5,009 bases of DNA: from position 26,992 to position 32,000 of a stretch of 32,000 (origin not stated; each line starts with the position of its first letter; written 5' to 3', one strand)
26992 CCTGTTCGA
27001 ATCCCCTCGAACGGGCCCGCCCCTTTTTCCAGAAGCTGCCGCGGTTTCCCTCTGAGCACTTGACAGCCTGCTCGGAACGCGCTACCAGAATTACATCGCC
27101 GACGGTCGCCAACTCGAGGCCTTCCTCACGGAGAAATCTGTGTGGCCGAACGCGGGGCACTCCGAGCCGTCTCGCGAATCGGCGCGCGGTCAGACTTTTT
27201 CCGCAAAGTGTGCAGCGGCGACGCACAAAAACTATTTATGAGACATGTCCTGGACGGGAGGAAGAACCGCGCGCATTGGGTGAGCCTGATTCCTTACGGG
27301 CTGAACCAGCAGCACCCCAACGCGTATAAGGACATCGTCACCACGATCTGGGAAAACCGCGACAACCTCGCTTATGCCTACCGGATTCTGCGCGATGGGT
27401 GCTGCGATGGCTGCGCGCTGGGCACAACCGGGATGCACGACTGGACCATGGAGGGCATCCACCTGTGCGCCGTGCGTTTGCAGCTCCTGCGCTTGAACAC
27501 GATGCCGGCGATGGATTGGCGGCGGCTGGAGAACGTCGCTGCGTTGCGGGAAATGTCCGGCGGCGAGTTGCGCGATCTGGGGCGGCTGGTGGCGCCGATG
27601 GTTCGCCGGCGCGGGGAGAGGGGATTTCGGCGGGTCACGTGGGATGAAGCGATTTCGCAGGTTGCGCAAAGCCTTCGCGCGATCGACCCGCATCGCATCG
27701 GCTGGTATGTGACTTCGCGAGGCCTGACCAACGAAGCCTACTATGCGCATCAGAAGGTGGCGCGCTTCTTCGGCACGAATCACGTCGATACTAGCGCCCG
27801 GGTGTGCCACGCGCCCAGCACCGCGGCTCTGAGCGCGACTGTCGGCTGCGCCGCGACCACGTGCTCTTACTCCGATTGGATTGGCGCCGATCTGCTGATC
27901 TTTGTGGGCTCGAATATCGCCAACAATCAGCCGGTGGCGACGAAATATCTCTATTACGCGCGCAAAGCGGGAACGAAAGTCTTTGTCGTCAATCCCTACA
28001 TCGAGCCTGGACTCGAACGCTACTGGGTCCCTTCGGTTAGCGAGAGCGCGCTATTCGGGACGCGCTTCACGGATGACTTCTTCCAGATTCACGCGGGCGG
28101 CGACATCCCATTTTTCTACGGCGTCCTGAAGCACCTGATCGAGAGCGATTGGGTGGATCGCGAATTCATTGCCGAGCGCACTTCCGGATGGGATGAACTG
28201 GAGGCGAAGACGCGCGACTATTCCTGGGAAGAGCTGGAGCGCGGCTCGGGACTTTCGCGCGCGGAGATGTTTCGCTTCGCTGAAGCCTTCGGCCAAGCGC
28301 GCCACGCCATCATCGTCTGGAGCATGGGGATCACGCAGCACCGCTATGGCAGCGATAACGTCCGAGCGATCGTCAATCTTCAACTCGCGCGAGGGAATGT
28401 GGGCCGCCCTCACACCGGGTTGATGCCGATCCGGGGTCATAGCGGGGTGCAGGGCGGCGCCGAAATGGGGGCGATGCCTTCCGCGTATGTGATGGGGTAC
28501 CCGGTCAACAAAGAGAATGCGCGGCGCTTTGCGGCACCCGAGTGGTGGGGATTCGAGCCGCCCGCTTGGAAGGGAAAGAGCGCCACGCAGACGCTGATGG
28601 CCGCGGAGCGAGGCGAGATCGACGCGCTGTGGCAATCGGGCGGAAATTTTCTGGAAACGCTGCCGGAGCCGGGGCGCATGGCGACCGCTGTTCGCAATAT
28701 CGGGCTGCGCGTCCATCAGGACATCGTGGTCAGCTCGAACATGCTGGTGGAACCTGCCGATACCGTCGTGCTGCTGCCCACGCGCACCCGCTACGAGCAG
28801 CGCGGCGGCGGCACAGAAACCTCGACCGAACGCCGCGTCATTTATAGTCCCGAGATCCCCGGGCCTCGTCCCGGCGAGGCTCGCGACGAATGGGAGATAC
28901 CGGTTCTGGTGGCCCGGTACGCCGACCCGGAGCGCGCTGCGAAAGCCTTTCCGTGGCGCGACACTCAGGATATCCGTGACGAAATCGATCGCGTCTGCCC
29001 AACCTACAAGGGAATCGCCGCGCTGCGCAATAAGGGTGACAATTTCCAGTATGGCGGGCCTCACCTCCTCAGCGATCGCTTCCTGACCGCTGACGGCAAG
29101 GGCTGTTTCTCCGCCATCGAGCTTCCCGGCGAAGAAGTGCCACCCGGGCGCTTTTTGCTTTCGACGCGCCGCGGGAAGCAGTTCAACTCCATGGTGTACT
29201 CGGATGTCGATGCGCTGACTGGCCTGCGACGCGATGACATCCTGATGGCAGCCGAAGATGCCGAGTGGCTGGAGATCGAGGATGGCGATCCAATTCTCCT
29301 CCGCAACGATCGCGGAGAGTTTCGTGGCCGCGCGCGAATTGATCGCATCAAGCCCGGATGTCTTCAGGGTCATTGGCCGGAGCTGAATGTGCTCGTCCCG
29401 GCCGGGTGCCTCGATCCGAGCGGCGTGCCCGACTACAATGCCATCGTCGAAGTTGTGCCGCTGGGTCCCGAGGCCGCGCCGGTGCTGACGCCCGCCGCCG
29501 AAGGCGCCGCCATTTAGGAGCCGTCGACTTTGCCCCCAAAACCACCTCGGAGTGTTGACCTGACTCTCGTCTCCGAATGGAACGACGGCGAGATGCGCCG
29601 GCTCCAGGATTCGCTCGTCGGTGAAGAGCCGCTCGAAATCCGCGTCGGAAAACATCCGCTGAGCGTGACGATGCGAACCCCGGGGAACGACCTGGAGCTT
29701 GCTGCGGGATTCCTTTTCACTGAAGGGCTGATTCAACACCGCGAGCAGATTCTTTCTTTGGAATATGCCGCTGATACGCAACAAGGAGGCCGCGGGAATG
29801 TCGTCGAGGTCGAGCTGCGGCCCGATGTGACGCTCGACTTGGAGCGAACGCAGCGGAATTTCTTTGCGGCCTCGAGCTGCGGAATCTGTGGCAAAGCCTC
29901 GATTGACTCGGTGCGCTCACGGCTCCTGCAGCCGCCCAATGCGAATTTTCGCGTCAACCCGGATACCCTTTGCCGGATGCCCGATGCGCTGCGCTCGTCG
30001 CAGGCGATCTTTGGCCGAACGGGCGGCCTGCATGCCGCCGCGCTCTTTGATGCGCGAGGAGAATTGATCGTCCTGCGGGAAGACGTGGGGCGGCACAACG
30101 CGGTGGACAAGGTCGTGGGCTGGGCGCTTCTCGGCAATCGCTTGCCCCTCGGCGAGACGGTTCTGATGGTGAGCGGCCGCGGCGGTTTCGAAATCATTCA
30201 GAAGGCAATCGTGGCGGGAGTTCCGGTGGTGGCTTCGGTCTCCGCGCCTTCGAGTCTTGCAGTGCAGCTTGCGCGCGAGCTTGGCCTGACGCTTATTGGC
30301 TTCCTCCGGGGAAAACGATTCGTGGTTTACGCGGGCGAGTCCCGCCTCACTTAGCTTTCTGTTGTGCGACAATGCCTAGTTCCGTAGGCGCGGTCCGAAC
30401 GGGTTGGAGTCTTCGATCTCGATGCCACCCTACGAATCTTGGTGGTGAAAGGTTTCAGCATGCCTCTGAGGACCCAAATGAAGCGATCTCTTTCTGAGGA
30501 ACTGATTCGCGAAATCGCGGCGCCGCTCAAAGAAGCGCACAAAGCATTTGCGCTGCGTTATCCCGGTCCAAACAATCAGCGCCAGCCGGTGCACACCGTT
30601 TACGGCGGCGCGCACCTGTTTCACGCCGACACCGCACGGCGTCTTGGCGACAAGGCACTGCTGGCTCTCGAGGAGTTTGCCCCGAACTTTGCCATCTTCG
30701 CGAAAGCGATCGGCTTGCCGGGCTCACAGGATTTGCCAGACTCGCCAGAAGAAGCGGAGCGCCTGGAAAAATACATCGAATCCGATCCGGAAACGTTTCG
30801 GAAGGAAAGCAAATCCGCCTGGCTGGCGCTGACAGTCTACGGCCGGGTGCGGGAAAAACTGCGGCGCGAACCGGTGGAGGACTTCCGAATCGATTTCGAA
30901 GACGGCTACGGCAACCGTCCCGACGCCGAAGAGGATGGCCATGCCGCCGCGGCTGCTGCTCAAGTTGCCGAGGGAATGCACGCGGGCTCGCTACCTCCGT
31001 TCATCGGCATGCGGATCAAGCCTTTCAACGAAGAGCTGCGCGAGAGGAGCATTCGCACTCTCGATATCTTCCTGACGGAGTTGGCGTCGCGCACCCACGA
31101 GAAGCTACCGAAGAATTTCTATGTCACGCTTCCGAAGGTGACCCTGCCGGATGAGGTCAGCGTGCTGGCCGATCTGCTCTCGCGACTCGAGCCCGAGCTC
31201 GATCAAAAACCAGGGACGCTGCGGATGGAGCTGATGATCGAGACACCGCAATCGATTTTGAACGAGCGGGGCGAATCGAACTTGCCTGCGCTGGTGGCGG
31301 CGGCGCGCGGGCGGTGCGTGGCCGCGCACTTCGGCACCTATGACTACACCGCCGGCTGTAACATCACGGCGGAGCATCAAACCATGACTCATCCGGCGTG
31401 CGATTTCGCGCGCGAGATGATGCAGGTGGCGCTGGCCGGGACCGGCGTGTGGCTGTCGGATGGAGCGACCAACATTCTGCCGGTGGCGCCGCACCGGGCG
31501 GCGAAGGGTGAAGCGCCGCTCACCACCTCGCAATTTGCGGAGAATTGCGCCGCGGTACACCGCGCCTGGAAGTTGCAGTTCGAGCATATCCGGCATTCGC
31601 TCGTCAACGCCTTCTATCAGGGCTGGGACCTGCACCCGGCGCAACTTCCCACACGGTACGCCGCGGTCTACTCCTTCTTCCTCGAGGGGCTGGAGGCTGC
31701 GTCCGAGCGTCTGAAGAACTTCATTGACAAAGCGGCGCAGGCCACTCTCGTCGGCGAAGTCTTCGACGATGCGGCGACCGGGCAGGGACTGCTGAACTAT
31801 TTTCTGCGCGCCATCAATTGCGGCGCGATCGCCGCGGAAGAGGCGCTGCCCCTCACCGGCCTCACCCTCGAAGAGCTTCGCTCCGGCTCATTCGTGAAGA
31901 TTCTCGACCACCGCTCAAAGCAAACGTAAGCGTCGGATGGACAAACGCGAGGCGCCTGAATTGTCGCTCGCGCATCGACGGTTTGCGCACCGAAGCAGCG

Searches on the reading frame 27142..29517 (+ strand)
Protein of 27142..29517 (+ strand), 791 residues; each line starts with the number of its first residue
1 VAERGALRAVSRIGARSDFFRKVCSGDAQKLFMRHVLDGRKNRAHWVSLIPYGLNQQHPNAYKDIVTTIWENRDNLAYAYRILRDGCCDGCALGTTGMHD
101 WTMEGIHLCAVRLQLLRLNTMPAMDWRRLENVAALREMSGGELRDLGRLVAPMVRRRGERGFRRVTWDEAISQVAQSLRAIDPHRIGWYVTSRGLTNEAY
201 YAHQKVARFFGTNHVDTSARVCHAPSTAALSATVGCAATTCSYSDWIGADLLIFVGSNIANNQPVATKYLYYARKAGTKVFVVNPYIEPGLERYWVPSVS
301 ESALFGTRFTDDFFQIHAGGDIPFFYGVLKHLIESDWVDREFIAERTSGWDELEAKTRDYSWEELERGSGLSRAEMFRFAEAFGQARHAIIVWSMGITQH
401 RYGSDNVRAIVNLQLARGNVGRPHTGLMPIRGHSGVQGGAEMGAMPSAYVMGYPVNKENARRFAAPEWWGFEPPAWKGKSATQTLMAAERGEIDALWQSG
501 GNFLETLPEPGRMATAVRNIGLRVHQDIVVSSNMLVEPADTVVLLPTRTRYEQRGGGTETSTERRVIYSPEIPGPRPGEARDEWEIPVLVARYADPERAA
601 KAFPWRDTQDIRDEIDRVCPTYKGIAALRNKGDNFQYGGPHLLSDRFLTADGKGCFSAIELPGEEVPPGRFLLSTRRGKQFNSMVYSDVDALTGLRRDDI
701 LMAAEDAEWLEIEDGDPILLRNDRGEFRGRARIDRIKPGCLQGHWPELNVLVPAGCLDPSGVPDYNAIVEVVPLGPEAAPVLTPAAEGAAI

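Call 56: search_protein_families(library=pfam, max_evalue=0.001, proteins=[window:27142-29517:+])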
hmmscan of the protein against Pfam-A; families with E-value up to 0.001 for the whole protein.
window:27142-29517:+ (791 aa): 2 families
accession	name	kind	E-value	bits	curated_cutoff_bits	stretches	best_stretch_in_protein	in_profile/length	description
PF00384.28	Molybdopterin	-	9.6e-37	127.2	24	1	148-587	1-347/353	Molybdopterin oxidoreductase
PF01568.27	Molydop_binding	-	8.1e-11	42.4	26.8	1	672-767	3-108/110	Molydopterin dinucleotide binding domain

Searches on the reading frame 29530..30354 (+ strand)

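Call 56: search_protein_families(library=pfam, max_evalue=0.001, proteins=[window:29530-30354:+])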
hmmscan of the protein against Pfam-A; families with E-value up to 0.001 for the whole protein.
window:29530-30354:+ (274 aa): 1 family
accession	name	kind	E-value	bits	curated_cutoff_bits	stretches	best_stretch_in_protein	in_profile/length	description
PF02634.21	FdhD-NarQ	-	1.9e-72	244.3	27.2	1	31-273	2-236/237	FdhD/NarQ family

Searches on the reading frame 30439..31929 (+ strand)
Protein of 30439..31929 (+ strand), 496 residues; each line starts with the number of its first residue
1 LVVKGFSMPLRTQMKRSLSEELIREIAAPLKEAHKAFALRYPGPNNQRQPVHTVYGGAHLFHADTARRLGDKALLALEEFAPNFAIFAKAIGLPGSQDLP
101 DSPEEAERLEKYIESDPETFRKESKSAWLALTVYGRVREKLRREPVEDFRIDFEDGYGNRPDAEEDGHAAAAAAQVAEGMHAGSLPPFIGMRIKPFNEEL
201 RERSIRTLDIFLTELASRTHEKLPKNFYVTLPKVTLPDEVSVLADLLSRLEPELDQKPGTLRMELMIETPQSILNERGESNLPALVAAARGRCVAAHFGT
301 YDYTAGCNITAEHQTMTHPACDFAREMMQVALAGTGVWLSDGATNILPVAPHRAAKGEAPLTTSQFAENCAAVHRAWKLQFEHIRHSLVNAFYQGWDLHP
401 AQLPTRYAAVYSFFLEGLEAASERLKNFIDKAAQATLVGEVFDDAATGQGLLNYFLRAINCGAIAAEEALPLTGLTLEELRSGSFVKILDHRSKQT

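Call 56: search_protein_families(library=pfam, max_evalue=0.001, proteins=[window:30439-31929:+])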
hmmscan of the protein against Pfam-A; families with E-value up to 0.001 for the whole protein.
window:30439-31929:+ (496 aa): 2 families
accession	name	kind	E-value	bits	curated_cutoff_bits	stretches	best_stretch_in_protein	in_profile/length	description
PF22484.2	DUF6986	-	1.7e-183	610.5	27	1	30-487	1-407/408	Domain of unknown function (DUF6986)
PF01274.28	MS_TIM-barrel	-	4.5e-07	29.6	26.4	1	217-307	38-122/248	Malate synthase, TIM barrel domain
